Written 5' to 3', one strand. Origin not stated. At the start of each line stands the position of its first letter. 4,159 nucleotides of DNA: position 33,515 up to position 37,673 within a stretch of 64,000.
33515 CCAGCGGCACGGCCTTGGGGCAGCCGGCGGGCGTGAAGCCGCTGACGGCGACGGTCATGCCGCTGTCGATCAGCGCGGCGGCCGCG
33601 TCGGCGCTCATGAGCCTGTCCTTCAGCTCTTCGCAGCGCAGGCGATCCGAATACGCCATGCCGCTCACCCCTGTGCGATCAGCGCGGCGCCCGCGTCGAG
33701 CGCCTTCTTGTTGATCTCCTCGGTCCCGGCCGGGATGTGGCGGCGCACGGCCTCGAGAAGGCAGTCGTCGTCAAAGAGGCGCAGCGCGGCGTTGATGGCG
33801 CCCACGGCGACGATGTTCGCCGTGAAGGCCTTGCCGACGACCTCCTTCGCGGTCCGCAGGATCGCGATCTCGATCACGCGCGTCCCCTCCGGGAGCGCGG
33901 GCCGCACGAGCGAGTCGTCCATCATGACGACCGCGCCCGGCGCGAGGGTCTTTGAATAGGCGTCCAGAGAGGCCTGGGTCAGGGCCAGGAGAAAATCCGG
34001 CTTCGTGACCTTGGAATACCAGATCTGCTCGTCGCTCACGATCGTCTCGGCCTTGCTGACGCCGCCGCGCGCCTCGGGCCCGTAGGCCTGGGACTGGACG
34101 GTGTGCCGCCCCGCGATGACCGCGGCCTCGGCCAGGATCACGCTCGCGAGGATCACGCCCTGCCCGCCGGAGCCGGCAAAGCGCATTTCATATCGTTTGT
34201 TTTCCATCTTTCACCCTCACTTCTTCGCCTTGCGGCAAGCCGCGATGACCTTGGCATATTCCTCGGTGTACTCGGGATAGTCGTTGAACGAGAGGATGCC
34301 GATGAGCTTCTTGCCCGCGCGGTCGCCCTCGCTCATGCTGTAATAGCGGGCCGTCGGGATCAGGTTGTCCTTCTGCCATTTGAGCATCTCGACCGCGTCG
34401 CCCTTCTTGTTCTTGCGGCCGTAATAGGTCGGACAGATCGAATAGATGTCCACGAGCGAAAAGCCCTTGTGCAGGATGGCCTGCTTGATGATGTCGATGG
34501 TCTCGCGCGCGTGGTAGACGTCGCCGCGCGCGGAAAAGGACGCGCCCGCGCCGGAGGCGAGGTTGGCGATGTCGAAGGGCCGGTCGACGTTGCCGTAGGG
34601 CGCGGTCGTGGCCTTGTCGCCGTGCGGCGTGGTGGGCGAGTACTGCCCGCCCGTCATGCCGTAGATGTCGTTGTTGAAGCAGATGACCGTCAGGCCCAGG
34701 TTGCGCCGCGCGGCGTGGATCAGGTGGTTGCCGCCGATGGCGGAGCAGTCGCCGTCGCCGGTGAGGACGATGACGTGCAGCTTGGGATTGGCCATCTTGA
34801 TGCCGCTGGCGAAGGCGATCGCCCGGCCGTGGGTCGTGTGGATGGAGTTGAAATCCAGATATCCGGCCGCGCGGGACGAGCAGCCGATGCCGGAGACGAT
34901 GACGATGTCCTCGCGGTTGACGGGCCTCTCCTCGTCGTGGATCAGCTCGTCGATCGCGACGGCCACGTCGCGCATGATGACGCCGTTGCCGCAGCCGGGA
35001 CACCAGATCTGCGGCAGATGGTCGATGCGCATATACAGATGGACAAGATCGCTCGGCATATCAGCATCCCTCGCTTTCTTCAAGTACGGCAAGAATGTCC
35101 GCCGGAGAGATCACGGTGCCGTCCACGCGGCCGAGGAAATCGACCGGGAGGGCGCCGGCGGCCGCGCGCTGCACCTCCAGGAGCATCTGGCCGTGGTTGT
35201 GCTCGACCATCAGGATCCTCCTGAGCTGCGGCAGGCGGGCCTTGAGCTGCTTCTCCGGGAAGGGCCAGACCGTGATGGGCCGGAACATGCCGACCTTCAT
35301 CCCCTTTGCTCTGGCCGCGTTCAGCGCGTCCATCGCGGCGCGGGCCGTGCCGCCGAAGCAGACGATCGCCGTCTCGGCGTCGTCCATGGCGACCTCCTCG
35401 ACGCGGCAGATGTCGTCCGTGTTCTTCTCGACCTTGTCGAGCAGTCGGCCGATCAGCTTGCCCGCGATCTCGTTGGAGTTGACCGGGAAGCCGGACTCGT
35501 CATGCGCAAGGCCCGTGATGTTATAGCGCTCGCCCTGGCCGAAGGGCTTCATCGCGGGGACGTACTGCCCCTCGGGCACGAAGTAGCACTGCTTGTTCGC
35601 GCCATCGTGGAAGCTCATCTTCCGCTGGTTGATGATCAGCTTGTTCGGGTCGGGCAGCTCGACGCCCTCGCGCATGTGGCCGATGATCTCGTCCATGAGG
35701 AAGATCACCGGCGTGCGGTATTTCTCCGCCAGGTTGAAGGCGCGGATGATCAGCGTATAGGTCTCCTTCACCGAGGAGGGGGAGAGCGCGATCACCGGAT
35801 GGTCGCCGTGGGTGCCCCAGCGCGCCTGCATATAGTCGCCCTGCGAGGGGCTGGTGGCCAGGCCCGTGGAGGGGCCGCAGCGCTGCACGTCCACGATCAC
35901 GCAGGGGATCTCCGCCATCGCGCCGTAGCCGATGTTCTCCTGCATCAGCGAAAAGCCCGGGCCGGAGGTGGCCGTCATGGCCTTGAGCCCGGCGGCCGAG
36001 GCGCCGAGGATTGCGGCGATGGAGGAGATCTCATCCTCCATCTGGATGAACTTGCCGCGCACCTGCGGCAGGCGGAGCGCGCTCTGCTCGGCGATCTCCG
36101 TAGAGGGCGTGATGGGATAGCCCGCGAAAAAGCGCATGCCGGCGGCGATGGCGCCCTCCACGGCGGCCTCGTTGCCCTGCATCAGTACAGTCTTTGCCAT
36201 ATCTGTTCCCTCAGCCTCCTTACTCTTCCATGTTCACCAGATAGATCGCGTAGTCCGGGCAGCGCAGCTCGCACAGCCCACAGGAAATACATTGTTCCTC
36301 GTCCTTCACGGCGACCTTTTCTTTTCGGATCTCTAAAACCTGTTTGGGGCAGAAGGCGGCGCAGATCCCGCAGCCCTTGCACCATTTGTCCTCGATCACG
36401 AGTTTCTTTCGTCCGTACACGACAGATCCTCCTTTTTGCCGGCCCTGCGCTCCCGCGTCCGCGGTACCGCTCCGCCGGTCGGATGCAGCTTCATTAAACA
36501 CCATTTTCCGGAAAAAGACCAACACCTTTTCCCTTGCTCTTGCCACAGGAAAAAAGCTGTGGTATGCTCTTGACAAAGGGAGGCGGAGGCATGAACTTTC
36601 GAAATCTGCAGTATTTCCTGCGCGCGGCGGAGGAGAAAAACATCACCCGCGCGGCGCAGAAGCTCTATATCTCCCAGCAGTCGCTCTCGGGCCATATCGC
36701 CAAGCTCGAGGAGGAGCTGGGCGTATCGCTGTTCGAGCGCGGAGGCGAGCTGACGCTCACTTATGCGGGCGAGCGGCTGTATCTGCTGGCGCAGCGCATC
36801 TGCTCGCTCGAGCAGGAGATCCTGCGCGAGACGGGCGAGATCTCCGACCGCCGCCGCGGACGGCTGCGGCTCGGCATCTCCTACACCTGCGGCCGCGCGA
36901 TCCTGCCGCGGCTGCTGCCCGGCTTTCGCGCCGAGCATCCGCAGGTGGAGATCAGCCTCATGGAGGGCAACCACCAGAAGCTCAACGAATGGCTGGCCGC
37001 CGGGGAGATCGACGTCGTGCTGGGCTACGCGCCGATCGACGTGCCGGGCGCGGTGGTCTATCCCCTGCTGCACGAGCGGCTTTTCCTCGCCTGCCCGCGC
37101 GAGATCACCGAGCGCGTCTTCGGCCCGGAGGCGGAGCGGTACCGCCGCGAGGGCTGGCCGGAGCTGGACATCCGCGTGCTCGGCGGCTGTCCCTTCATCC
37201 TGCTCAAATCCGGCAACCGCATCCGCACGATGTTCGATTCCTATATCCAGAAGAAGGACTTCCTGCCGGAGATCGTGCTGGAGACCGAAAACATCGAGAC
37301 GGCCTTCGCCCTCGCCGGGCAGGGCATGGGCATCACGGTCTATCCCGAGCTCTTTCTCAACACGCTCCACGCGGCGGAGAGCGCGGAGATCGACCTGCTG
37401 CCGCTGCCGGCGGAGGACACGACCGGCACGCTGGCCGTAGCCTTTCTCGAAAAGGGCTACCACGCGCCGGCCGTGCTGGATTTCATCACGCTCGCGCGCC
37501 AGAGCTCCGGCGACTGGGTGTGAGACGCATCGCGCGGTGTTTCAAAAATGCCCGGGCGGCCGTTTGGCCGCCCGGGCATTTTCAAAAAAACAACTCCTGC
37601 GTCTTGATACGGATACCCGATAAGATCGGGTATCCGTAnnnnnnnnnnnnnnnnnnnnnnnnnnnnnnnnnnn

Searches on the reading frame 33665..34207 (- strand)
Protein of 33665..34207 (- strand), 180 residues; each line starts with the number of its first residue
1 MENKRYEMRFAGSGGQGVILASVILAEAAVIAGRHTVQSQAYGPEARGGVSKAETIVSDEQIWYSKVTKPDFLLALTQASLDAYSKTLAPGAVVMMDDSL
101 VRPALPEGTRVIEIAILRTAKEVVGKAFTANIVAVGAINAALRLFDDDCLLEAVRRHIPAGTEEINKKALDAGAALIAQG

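Call 51: search_protein_families(library=pfam, proteins=[window:33665-34207:-], max_evalue=0.00001)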
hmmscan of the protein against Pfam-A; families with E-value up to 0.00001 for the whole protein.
window:33665-34207:- (180 aa): 1 family
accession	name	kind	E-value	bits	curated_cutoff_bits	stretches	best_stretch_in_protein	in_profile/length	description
PF01558.24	POR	-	2.6e-31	109.6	27.4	1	14-174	1-172/173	Pyruvate ferredoxin/flavodoxin oxidoreductase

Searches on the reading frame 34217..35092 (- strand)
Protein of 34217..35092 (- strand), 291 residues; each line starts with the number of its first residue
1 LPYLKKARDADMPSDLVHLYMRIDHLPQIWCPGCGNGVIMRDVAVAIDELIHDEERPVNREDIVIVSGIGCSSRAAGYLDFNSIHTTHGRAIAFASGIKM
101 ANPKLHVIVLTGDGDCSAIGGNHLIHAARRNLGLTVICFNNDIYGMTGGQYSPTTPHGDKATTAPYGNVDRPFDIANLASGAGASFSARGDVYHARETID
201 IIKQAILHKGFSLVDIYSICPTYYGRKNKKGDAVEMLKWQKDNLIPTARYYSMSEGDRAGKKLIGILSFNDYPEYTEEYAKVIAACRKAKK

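Call 51: search_protein_families(library=pfam, proteins=[window:34217-35092:-], max_evalue=0.00001)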
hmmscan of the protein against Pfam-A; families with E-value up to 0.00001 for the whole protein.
window:34217-35092:- (291 aa): 1 family
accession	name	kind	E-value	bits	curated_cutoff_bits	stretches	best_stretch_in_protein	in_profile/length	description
PF02775.26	TPP_enzyme_C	-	3.1e-36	124.9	21.9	1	69-216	2-151/151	Thiamine pyrophosphate enzyme, C-terminal TPP binding domain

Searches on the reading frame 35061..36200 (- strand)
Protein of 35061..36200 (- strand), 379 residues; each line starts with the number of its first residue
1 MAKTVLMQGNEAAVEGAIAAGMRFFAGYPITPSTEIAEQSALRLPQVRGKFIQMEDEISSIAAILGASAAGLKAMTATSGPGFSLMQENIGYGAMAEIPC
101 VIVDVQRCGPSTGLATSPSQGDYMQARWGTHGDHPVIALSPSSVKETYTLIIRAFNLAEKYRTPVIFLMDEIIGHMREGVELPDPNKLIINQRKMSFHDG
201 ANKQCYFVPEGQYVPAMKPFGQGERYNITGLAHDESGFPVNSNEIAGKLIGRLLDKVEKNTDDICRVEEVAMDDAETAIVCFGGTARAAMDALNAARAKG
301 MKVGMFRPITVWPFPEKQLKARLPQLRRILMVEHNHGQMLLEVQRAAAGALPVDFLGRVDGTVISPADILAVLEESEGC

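Call 51: search_protein_families(library=pfam, proteins=[window:35061-36200:-], max_evalue=0.00001)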
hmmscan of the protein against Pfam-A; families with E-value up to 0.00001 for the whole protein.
window:35061-36200:- (379 aa): 2 families
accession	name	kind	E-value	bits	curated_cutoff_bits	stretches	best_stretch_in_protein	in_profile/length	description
PF01855.24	POR_N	-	1.5e-70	238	27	1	15-242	1-220/231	Pyruvate flavodoxin/ferredoxin oxidoreductase, thiamine diP-bdg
PF17147.9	PFOR_II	-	1.3e-21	77.3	27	1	275-369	1-102/102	Pyruvate:ferredoxin oxidoreductase core domain II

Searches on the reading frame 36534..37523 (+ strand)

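Call 51: search_protein_families(library=pfam, proteins=[window:36534-37523:+], max_evalue=0.00001)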
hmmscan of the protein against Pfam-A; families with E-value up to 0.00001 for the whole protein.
window:36534-37523:+ (329 aa): 2 families
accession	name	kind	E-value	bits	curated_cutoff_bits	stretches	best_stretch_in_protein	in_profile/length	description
PF03466.25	LysR_substrate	-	3.3e-39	134.9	28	1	105-323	2-206/209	LysR substrate binding domain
PF00126.33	HTH_1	-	7e-21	74.4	26.6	1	22-80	1-60/60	Bacterial regulatory helix-turn-helix protein, lysR family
